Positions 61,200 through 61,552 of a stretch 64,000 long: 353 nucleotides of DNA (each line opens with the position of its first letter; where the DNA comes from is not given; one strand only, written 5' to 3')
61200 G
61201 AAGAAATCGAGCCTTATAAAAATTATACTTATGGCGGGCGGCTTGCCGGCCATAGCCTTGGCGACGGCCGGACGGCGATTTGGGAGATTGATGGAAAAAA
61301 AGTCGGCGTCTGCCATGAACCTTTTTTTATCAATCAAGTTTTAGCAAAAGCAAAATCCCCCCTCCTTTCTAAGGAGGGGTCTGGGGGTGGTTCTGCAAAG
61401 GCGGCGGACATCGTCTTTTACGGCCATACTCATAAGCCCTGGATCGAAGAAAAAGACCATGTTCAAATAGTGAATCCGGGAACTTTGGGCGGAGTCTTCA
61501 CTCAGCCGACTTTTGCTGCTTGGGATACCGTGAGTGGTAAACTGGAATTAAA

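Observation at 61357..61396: In-frame insertion of the GC-rich palindrome into the metallophosphoesterase gene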

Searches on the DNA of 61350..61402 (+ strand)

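Call 77: search_dna_similar(query=window:61350-61402:+, collection=plasmids, mode=distant, max_evalue=1, max_rows=15)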
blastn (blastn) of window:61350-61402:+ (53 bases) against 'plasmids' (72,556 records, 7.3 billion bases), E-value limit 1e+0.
No match.
